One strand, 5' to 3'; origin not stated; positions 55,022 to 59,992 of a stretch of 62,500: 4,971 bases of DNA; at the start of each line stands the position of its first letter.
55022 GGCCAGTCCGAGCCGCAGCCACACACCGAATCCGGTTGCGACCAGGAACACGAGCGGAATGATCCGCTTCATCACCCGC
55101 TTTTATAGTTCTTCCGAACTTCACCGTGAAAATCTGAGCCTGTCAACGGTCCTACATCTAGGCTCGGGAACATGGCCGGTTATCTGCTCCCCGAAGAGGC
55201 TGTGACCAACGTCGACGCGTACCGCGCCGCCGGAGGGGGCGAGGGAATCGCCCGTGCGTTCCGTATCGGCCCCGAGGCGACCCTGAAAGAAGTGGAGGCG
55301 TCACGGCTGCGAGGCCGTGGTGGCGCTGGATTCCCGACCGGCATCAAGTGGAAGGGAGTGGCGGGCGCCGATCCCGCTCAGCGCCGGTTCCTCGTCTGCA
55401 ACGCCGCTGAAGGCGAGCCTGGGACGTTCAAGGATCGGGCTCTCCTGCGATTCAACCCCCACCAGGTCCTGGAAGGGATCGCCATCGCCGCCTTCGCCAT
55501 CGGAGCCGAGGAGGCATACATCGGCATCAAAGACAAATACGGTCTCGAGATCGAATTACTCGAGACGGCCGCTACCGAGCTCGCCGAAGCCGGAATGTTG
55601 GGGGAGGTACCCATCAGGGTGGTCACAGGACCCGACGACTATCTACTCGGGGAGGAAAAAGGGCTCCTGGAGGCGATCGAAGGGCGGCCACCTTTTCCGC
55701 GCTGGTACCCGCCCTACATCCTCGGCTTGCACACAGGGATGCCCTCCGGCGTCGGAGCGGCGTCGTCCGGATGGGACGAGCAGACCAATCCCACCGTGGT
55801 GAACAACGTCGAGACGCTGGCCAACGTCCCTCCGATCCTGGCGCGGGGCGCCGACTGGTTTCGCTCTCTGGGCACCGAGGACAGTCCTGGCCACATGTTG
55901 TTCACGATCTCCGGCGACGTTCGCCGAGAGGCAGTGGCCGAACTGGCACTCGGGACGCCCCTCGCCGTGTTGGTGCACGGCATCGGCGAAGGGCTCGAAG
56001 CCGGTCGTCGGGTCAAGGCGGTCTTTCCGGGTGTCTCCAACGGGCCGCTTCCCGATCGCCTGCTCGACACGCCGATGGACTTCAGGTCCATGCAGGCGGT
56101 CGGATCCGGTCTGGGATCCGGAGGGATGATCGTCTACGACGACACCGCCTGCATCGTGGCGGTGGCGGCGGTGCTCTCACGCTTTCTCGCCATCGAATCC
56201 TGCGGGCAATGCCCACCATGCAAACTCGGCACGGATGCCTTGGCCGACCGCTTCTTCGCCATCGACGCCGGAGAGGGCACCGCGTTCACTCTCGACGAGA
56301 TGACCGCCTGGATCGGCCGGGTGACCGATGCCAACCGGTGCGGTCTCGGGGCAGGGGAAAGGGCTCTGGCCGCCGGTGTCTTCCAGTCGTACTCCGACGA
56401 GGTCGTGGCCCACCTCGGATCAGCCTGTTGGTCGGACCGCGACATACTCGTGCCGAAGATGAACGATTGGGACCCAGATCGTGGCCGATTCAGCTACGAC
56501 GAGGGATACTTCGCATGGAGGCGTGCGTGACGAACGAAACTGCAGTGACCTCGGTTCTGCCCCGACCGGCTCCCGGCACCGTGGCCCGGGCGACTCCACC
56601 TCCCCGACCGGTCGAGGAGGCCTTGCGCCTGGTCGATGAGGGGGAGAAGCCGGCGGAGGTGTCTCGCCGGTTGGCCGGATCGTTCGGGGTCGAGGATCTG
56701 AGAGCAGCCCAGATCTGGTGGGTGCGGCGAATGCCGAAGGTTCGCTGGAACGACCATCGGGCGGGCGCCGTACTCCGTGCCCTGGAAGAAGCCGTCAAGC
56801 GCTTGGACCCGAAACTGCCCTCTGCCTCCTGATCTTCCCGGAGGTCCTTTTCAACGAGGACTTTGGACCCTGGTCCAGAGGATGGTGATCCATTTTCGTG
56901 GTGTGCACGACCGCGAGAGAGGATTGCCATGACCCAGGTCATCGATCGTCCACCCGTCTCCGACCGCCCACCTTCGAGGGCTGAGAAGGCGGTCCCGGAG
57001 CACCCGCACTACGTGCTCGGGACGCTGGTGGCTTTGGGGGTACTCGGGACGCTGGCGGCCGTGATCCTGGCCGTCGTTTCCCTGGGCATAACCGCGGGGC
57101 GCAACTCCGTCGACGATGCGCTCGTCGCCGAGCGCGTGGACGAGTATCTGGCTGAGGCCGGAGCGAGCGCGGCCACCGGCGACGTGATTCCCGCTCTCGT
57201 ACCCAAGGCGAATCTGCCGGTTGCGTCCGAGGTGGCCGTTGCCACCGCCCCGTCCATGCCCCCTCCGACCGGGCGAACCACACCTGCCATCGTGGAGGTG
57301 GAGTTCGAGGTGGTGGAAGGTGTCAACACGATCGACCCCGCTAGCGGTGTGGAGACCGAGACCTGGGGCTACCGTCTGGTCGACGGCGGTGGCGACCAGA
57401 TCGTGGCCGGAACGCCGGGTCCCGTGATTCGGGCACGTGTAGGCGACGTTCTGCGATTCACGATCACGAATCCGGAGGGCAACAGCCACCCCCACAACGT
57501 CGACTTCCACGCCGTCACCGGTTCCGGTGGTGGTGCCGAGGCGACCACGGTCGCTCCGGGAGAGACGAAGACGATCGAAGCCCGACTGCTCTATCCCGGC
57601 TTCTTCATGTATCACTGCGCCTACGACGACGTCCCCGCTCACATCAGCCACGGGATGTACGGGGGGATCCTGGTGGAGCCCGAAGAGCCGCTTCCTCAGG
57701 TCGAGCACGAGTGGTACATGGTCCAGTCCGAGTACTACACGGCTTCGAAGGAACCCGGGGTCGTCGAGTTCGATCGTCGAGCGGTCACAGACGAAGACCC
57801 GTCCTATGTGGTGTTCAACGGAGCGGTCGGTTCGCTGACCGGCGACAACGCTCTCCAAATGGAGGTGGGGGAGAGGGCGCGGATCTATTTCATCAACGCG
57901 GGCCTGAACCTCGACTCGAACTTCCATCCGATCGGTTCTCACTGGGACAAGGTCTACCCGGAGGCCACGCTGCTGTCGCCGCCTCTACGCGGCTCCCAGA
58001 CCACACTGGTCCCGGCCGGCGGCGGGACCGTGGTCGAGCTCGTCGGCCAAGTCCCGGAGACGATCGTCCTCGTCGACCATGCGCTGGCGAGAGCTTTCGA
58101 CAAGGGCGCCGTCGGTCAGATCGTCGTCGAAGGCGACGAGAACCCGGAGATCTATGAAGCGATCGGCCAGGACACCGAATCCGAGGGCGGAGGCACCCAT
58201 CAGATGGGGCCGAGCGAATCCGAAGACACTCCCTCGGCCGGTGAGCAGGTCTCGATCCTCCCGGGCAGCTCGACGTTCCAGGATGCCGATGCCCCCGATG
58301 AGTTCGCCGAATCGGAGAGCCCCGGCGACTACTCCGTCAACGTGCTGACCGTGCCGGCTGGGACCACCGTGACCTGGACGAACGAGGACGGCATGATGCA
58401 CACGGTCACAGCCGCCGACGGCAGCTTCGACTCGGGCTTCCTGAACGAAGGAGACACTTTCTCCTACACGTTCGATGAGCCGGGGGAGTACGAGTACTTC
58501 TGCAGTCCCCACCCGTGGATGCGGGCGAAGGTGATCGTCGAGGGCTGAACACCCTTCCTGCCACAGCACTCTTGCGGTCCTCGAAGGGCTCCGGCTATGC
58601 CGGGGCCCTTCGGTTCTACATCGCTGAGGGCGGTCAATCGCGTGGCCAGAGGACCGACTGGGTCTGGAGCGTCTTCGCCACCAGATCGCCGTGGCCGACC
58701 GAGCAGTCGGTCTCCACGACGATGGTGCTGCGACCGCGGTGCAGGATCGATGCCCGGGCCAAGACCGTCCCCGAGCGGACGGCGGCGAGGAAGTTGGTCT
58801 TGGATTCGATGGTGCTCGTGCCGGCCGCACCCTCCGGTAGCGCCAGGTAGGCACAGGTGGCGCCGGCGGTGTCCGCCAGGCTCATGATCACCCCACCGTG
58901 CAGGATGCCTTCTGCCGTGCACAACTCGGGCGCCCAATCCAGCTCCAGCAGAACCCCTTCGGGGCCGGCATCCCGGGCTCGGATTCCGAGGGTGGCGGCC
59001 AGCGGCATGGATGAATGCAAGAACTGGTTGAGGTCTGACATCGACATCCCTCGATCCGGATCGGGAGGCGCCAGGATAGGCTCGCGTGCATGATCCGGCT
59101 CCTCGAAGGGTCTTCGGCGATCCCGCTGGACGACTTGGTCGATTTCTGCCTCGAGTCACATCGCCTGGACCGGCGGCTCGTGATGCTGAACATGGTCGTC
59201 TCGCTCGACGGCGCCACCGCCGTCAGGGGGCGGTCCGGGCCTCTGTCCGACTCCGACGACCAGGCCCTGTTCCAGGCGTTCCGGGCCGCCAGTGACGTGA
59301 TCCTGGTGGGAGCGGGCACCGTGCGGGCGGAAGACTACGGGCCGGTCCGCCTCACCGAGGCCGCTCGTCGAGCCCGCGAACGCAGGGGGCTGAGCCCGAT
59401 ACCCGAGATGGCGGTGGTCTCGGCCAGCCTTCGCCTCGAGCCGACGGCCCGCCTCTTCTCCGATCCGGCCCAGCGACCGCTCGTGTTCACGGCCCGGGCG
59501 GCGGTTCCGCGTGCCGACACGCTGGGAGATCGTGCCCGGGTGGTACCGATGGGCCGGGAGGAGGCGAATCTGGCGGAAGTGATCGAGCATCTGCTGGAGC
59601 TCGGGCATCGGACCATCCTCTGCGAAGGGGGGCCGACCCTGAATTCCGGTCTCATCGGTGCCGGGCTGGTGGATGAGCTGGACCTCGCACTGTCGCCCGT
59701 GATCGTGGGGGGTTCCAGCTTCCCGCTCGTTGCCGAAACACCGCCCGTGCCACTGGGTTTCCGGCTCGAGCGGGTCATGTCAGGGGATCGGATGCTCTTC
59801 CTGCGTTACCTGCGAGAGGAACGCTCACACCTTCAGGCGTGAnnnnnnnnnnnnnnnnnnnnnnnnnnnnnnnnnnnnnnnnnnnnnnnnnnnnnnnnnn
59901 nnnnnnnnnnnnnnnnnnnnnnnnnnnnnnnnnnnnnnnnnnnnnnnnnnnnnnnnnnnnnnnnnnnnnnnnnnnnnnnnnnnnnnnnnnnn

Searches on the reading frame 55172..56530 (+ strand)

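Call 33: search_protein_families(library=pfam, proteins=[window:55172-56530:+], max_evalue=0.00001)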
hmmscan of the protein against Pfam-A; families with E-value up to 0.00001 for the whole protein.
window:55172-56530:+ (452 aa): 2 families
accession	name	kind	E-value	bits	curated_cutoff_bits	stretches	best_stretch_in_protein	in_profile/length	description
PF01512.22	Complex1_51K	-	3.9e-43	147.3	31.2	1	41-220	1-149/150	Nuo51 FMN-binding domain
PF10589.14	NADH_4Fe-4S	-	2.5e-14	53.4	23.5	1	331-414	2-85/85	NADH-ubiquinone oxidoreductase-F iron-sulfur binding region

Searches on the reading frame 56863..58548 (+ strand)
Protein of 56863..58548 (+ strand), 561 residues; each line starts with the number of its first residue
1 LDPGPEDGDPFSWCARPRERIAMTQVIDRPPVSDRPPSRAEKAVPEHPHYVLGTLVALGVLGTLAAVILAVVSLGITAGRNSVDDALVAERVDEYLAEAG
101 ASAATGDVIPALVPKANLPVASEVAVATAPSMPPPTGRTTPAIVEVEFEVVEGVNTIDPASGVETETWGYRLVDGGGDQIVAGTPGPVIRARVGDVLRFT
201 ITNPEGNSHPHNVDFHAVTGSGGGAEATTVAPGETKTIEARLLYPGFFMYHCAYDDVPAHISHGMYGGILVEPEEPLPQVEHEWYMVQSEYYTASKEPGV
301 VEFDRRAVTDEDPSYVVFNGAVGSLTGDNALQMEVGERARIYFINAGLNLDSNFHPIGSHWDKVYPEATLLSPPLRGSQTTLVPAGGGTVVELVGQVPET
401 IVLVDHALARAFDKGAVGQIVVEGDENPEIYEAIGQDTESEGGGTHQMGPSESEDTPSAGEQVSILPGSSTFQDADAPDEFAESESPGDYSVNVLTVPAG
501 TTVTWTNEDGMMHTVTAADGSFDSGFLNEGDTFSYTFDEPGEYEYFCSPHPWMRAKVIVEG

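Call 35: search_protein_families(library=pfam, proteins=[window:56863-58548:+], max_evalue=0.00001)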
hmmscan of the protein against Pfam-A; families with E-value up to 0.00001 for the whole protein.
window:56863-58548:+ (561 aa): 3 families
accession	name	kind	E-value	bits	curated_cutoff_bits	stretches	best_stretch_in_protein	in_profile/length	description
PF00127.26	Copper-bind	-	9.3e-16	58.5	21.2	1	490-560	14-99/99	Copper binding proteins, plastocyanin/azurin family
PF13473.12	Cupredoxin_1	-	5.3e-12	46.1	27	1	488-559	30-104/104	Cupredoxin-like domain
PF07731.20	Cu-oxidase_2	-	5.5e-10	39.6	20.4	1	183-274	29-136/137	Multicopper oxidase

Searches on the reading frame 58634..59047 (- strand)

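Call 35: search_protein_families(library=pfam, proteins=[window:58634-59047:-], max_evalue=0.00001)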
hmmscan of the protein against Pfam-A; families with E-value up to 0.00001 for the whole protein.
window:58634-59047:- (137 aa): 2 families
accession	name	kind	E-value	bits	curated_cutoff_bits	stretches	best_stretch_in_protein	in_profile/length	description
PF03061.28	4HBT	-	2.7e-15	56.8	20.6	1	47-114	2-69/79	Thioesterase superfamily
PF13622.12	4HBT_3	-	5.6e-06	27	24.3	1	47-116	9-70/83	Acyl-CoA thioesterase N-terminal domain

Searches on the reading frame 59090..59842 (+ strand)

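Call 35: search_protein_families(library=pfam, proteins=[window:59090-59842:+], max_evalue=0.00001)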
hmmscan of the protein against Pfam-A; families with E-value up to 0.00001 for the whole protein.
window:59090-59842:+ (250 aa): 1 family
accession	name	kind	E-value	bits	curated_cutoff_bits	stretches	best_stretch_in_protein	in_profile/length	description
PF01872.23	RibD_C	-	1.6e-30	106.8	24.1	1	30-217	2-175/197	RibD C-terminal domain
